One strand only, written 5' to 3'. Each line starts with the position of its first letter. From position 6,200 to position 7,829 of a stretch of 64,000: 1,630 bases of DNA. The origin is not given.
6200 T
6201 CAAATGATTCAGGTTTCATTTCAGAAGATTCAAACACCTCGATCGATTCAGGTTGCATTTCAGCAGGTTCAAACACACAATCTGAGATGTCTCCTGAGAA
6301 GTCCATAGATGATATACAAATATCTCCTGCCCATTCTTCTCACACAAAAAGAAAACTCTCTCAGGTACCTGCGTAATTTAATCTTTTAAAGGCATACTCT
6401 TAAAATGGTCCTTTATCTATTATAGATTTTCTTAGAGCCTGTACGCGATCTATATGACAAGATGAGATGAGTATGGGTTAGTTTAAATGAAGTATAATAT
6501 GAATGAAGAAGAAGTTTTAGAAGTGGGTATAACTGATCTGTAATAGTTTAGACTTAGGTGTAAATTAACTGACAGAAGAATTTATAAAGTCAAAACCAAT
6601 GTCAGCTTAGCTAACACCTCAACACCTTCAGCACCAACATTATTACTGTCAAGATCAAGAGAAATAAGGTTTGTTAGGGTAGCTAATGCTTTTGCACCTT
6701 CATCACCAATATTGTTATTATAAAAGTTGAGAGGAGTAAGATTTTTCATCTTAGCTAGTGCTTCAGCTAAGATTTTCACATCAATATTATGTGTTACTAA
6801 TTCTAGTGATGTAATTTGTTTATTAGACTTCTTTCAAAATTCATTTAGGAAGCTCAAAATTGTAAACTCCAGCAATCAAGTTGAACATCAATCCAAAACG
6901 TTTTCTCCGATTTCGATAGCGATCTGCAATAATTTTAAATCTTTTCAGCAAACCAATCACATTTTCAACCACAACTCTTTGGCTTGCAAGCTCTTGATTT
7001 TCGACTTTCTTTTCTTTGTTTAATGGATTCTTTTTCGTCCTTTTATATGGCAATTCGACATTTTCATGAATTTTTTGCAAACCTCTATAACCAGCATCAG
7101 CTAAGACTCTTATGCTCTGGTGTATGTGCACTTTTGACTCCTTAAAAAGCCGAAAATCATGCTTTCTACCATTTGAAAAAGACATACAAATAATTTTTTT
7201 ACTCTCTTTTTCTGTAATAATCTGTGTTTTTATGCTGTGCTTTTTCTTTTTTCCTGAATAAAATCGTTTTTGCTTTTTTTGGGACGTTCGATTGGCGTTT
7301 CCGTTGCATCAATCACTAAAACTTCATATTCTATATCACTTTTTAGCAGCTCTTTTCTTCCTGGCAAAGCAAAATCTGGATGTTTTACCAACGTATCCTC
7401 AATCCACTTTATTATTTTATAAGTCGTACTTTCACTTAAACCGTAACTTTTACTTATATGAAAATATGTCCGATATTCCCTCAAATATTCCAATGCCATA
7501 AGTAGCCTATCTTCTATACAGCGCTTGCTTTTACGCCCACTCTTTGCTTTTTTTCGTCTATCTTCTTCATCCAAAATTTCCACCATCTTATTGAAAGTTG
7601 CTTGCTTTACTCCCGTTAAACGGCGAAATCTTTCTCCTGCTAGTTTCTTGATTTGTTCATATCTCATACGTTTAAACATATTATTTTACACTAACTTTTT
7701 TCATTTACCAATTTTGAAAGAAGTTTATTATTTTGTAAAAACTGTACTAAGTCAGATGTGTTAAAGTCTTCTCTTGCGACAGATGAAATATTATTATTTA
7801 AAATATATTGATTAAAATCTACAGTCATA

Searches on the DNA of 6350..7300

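Call 78: search_rna_families(source=window, start=6350, end=7300, threshold=evalue, max_evalue=1)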
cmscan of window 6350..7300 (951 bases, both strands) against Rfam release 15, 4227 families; matches with E-value up to 1: 0.
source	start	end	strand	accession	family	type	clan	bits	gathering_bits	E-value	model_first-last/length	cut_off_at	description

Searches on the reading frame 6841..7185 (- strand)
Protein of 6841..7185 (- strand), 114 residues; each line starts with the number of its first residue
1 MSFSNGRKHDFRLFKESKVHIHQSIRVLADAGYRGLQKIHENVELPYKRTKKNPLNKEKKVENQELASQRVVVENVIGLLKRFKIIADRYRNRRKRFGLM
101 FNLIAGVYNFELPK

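Call 83: search_protein_families(library=pfam, proteins=[window:6841-7185:-], max_evalue=0.001)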
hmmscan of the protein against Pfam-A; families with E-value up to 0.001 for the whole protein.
window:6841-7185:- (114 aa): 2 families
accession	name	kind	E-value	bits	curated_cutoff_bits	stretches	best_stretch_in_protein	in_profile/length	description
PF13359.12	DDE_Tnp_4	-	1.4e-15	57.7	24.8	1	5-109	50-158/158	DDE superfamily endonuclease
PF01609.27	DDE_Tnp_1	-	7.4e-14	52.4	23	1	3-110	54-200/200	Transposase DDE domain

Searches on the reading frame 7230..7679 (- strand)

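Call 83: search_protein_families(library=pfam, proteins=[window:7230-7679:-], max_evalue=0.001)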
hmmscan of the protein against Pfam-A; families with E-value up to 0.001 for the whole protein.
window:7230-7679:- (149 aa): 1 family
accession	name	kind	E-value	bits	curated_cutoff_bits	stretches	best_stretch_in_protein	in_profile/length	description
PF13613.12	HTH_Tnp_4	-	1.7e-15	56.8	27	1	54-101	4-51/53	Helix-turn-helix of DDE superfamily endonuclease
